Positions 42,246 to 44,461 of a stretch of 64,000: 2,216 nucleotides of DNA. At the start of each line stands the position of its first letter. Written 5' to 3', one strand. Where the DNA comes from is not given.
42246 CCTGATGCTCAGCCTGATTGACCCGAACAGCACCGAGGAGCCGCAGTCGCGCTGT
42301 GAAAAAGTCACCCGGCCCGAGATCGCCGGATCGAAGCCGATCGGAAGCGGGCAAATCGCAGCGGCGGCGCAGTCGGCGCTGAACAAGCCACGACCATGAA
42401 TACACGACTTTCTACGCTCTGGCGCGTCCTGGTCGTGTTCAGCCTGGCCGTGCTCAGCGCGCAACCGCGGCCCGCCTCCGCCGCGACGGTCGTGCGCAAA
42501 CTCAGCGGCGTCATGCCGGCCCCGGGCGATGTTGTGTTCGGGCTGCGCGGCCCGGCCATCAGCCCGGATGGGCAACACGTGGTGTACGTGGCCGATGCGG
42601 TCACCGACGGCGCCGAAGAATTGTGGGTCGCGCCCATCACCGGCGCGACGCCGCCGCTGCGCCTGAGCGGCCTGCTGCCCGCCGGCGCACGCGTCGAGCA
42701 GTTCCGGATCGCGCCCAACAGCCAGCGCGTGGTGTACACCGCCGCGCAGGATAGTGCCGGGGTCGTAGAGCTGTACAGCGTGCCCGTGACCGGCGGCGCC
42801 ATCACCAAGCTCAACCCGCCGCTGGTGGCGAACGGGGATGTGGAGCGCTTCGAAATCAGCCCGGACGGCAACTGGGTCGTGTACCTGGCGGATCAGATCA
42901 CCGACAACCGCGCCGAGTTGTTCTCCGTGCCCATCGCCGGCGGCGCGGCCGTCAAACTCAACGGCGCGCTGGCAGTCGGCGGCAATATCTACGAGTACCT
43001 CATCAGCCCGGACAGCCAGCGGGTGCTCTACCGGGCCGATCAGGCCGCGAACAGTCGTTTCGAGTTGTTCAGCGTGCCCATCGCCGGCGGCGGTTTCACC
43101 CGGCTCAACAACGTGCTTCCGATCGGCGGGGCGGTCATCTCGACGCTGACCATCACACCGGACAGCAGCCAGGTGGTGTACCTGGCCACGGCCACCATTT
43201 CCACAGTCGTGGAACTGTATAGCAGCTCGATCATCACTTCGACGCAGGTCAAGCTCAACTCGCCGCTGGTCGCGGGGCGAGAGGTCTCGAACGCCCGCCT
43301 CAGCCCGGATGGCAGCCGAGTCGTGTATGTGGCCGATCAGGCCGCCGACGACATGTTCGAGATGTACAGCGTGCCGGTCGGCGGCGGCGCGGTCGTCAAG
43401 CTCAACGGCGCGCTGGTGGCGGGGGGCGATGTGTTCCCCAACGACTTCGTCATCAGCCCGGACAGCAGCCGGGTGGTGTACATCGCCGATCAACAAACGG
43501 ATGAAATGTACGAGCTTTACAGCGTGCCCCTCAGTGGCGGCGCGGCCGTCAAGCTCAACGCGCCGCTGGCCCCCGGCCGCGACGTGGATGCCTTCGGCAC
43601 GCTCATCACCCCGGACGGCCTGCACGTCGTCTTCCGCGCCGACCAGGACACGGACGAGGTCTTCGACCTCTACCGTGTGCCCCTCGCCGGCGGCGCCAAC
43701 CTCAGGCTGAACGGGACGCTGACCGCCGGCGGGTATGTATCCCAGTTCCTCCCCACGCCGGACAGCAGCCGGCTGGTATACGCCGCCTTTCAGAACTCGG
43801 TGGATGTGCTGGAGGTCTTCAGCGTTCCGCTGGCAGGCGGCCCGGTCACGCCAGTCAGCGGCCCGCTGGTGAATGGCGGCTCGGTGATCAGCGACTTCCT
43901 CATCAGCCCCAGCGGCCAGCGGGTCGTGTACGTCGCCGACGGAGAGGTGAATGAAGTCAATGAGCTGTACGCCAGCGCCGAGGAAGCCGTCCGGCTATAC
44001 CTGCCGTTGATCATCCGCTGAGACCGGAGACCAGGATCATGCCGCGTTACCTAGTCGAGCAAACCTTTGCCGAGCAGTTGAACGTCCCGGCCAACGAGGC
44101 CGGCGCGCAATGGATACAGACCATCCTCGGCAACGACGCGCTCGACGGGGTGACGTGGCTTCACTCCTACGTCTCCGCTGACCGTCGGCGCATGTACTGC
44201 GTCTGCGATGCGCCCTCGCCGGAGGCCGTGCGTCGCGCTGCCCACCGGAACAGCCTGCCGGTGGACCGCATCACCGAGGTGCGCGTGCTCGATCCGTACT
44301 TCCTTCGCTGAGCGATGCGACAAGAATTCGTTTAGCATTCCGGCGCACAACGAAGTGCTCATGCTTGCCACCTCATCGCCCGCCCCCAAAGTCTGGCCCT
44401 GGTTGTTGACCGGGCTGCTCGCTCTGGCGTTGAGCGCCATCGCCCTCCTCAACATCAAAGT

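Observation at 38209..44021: Five-gene secreted/membrane cluster whose two large exported proteins share a YLP[IL]I[IL]R-COOH tail: possible undescribed sorting or processing signal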

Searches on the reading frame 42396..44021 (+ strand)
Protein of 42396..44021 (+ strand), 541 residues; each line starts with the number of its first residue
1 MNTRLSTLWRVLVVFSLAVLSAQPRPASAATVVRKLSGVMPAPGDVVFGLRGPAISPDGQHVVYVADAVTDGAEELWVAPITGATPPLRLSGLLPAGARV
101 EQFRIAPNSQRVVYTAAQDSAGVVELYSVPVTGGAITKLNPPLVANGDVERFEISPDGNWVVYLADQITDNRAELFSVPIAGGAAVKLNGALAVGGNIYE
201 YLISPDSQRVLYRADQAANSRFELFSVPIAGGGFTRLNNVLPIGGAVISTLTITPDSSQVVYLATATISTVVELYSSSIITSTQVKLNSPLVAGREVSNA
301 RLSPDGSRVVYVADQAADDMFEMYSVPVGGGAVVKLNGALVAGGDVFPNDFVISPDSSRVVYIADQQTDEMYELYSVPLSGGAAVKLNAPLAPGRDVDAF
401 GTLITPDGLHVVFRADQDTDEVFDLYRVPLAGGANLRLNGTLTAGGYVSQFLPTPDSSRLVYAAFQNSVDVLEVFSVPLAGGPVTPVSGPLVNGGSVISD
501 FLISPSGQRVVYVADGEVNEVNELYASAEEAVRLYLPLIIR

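Call 3: search_protein_families(library=pfam, proteins=[window:42396-44021:+], max_evalue=0.01)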
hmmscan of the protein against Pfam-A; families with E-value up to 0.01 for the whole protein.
window:42396-44021:+ (541 aa): 5 families
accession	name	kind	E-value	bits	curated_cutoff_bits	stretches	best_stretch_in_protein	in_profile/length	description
PF07676.18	PD40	-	1.5e-21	76.2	20.9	0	52-67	13-28/38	WD40-like Beta Propeller Repeat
PF10647.15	Gmad1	-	1.5e-11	45.1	20.5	2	41-159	16-125/251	Lipoprotein LpqB beta-propeller domain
PF00930.27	DPPIV_N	-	4.1e-07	29.5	22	0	103-161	286-343/354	Dipeptidyl peptidase IV (DPP IV) N-terminal region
PF03446.21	NAD_binding_2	-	0.0068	16.9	21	0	164-197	103-138/161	NAD binding domain of 6-phosphogluconate dehydrogenase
PF17648.7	Luciferase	-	0.0086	16.7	23.7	0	141-165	23-47/63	Luciferase domain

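Call 4: search_protein_families(library=ncbifam, proteins=[window:42396-44021:+], max_evalue=0.01)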
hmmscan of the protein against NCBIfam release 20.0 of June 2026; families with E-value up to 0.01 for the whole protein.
window:42396-44021:+ (541 aa): 4 families
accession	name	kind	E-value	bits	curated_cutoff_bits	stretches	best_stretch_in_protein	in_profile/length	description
NF033523.0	lasso_peptidase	equivalog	3e-10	39.5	400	0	52-121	92-155/638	Atxe2 family lasso peptide isopeptidase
TIGR02800.1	propeller_TolB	equivalog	1.8e-09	37.1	343.15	1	254-475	199-395/418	Tol-Pal system beta propeller repeat protein TolB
NF053518.1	DipepPtdsDpp5Prph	equivalog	5.2e-08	31.9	900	1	96-219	10-129/655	dipeptidyl-peptidase Dpp5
NF002183.0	PRK01029.1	equivalog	0.001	18.2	405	0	53-129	332-400/429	Tol-Pal system protein TolB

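Call 9: find_homologous_proteins(query=window:42396-44018:+)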
Query window:42396-44018:+ (541 aa): 2221 proteins with E <= 0.001 among 8000 candidates; the best 120 are listed.
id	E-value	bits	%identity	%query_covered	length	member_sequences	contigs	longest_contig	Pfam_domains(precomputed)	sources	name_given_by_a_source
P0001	1.1e-211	723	64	100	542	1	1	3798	PF10647.16,PF26549.1,PF00930.28,PF26550.2,PF07676.19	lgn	-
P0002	1.0e-204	700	65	98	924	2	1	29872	PF26549.1,PF00930.28,PF26550.2,PF07676.19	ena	-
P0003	6.5e-185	634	50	92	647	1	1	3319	PF26549.1,PF00930.28,PF03160.21,PF26550.2,PF07676.19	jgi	jgi:Tol biopolymer transport system component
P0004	1.5e-184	633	40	92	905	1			PF26549.1,PF00930.28,PF26550.2,PF07676.19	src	-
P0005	5.5e-184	631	44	91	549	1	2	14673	PF10647.16,PF26549.1,PF00930.28,PF26550.2,PF07676.19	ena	-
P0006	1.1e-183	630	60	98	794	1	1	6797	PF10647.16,PF26549.1,PF00930.28,PF26550.2,PF07676.19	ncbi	-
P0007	1.7e-182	626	42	96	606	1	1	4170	PF26549.1,PF02897.22,PF07676.19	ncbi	-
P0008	2.5e-176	606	57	99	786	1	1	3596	PF10647.16,PF26549.1,PF00930.28,PF26550.2,PF07676.19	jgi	jgi:Tol biopolymer transport system component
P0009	1.1e-173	597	59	97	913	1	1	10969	PF10647.16,PF26549.1,PF00930.28,PF26550.2,PF07676.19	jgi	jgi:Tol biopolymer transport system component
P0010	5.4e-170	585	43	87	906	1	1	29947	PF26549.1,PF00930.28,PF26550.2,PF07676.19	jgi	jgi:Tol biopolymer transport system component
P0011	1.2e-164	568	48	91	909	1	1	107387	PF27552.1,PF26549.1,PF02897.22,PF07676.19,PF08450.19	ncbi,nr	ncbi:MAG: hypothetical protein SFX18_14060 [Pirellulales bacterium]|nr:hypothetical protein [Pirellu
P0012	1.3e-164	567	43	93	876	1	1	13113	PF10647.16,PF26549.1,PF00930.28,PF07676.19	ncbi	-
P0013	1.6e-159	551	48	100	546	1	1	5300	PF26549.1,PF07676.19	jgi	jgi:Tol biopolymer transport system component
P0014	3.5e-158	546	40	78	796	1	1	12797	PF10647.16,PF26549.1,PF00930.28,PF26550.2,PF07676.19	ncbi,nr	ncbi:hypothetical protein HC891_07420, partial [Candidatus Gracilibacteria bacterium]|nr:hypothetica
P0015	8.4e-153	528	47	94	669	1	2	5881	PF26549.1,PF07676.19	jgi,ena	-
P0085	3.0e-128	447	44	98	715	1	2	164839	PF10647.16,PF26549.1,PF00930.28,PF18962.8,PF26550.2,PF07676.19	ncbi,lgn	-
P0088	5.9e-128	446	38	82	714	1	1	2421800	PF26549.1,PF00930.28,PF18962.8,PF26550.2,PF07676.19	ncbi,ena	-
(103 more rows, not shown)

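Call 46: search_protein_families(library=ncbifam, proteins=[window:42396-44018:+], max_evalue=10)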
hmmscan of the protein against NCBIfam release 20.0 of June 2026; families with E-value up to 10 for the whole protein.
window:42396-44018:+ (541 aa): 8 families
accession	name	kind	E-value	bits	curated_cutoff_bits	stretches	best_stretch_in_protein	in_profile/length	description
NF033523.0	lasso_peptidase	equivalog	3e-10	39.5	400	4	52-121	92-155/638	Atxe2 family lasso peptide isopeptidase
TIGR02800.1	propeller_TolB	equivalog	1.8e-09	37.1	343.15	2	254-475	199-395/418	Tol-Pal system beta propeller repeat protein TolB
NF053518.1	DipepPtdsDpp5Prph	equivalog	5.2e-08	31.9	900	2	96-219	10-129/655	dipeptidyl-peptidase Dpp5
NF002183.0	PRK01029.1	equivalog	0.001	18.2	405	2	53-129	332-400/429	Tol-Pal system protein TolB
NF050136.1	PGL_lacton_Staph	exception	0.014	14.4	500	1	296-374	241-314/341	6-phosphogluconolactonase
NF049844.1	Res_ParT_toxin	subfamily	0.024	14.4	110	1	96-126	15-45/147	type II RES/Xre toxin-antitoxin system toxin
NF050076.1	sort_motif_YLP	domain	0.12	12.3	15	1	533-541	3-11/11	YLP-box putative sorting motif-containing protein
NF000389.2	blaPER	exception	0.17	11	650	1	76-126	212-261/308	PER family extended-spectrum class A beta-lactamase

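Call 73: predict_structure(alignment_id=A3)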
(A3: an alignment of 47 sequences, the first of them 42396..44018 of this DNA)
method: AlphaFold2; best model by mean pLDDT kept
length: 541 residues; sequences in the alignment: 47
mean_pLDDT: 91.9   pTM: 0.88
mean pLDDT of the five models: 91.9, 91.8, 91.6, 91.4, 90.9
residues with pLDDT >= 90: 423; 70-90: 90; 50-70: 16; < 50: 12
segments of 3 or more residues with pLDDT < 50: 1-3, 533-541
pLDDT, mean of each block of 10 residues (from residue 1): 61 79 61 93 87 96 94 94 97 94 98 96 96 98 95 98 96 97 98 93 98 90 96 95 90 96 88 96 93 89 98 91 97 96 94 98 95 97 96 91 96 94 95 96 88 97 93 96 93 90 96 92 91 46 35
secondary structure, 60 per line:
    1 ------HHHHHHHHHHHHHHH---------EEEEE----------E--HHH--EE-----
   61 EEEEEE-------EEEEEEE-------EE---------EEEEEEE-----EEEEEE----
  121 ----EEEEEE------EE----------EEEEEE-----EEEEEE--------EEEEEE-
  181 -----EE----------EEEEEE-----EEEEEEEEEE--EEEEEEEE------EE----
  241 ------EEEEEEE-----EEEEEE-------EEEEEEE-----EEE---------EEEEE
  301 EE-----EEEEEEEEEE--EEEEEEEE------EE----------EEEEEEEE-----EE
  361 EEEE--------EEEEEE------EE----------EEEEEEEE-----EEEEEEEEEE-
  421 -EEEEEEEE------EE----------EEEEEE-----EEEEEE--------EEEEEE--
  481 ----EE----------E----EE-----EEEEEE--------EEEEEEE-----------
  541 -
elements in order: H7-21 E31-35 E61-66 E74-80 E99-105 E111-116 E125-130 E149-154 E160-165 E174-179 E198-203 E209-218 E221-228 E247-253 E259-264 E272-278 E284-286 E296-302 E308-317 E320-327 E346-353 E359-364 E373-378 E397-404 E410-419 E422-429 E448-453 E459-464 E473-478 E509-514 E523-529

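Call 78: find_encoding_contigs(protein=P0001, flank=6000, max_places=1)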
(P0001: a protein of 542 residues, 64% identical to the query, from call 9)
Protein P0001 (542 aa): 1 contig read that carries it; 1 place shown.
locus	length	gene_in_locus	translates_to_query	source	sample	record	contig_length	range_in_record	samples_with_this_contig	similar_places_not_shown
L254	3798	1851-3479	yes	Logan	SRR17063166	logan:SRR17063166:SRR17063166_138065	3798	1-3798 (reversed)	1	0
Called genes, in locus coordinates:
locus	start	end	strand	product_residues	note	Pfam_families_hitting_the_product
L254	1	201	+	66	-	?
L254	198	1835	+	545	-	PF07676:PD40 (faint), PF26549:Tricorn_N (faint), PF00930:DPPIV_N (faint)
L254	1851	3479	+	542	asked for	PF10647:Gmad1 (weak), PF00930:DPPIV_N (faint), PF26549:Tricorn_N (weak), PF26550:Tricorn_2nd (faint), PF07676:PD40 (faint), PF26549:Tricorn_N (weak)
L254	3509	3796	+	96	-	?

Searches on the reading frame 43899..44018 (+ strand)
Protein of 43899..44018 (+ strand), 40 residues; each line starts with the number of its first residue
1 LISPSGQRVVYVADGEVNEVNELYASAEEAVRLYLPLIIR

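Call 41: search_protein_families(library=ncbifam, proteins=[window:43923-44018:+], max_evalue=10)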
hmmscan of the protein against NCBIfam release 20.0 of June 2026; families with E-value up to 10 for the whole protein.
seq(32 aa): 2 families
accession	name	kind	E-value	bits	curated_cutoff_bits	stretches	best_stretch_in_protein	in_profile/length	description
NF050076.1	sort_motif_YLP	domain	0.0064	16.2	15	1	24-32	3-11/11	YLP-box putative sorting motif-containing protein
NF053834.1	ultrashort_CTERM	domain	0.076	13.1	10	1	24-32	2-10/10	YLP-box putative sorting motif-containing protein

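Call 46: search_protein_families(library=ncbifam, proteins=[window:43899-44018:+], max_evalue=10)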
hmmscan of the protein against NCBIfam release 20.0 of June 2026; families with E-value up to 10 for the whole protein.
window:43899-44018:+ (40 aa): 2 families
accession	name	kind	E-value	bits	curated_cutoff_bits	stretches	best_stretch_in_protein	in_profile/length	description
NF050076.1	sort_motif_YLP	domain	0.0083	15.9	15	1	32-40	3-11/11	YLP-box putative sorting motif-containing protein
NF053834.1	ultrashort_CTERM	domain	0.12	12.6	10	1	32-40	2-10/10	YLP-box putative sorting motif-containing protein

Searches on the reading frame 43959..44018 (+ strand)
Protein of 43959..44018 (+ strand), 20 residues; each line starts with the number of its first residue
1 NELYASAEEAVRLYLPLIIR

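Call 46: search_protein_families(library=ncbifam, proteins=[window:43959-44018:+], max_evalue=10)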
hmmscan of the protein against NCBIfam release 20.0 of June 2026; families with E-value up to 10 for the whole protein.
seq(20 aa): 2 families
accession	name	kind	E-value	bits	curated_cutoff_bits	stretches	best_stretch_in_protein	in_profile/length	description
NF050076.1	sort_motif_YLP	domain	0.003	17.2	15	1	12-20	3-11/11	YLP-box putative sorting motif-containing protein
NF053834.1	ultrashort_CTERM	domain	0.028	14.4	10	1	12-20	2-10/10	YLP-box putative sorting motif-containing protein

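Call 75: search_protein_families(library=ncbifam, alignment_id=A4, max_evalue=1)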
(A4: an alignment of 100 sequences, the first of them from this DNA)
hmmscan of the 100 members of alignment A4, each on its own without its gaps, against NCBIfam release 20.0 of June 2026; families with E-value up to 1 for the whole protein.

A. member 1, seq(20 aa): 2 families
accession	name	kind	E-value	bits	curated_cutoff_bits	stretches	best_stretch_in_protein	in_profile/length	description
NF050076.1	sort_motif_YLP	domain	0.003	17.2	15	1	12-20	3-11/11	YLP-box putative sorting motif-containing protein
NF053834.1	ultrashort_CTERM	domain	0.028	14.4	10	1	12-20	2-10/10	YLP-box putative sorting motif-containing protein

B. families by the number of members that match (of 100 scanned): 4 families
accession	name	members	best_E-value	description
NF050076.1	sort_motif_YLP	86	0.00027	YLP-box putative sorting motif-containing protein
NF053834.1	ultrashort_CTERM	81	0.003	YLP-box putative sorting motif-containing protein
NF041518.1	choice_anch_Q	3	1.9e-05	choice-of-anchor Q domain-containing protein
TIGR02657.1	amicyanin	1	0.031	amicyanin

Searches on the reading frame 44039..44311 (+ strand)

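Call 3: search_protein_families(library=pfam, proteins=[window:44039-44311:+], max_evalue=0.01)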
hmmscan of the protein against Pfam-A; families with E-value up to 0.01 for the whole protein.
window:44039-44311:+ (90 aa): 2 families
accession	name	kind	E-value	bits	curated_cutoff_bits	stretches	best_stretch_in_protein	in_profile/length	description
PF14026.12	SCO4226-like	-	6.8e-20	71.5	28.5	1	4-81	1-76/76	Nickel responsive protein SCO4226-like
PF11746.14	DUF3303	-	0.0009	19.7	21.2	1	4-68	3-64/92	Domain of unknown function (DUF3303)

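Call 4: search_protein_families(library=ncbifam, proteins=[window:44039-44311:+], max_evalue=0.01)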
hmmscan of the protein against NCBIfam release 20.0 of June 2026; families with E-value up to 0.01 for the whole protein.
window:44039-44311:+ (90 aa): 1 family
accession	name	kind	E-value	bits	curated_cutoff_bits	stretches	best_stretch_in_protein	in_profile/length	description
NF033706.1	Ni_bind_SCO4226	equivalog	3.1e-06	27.1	125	1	34-82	31-79/82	SCO4226 family nickel-binding protein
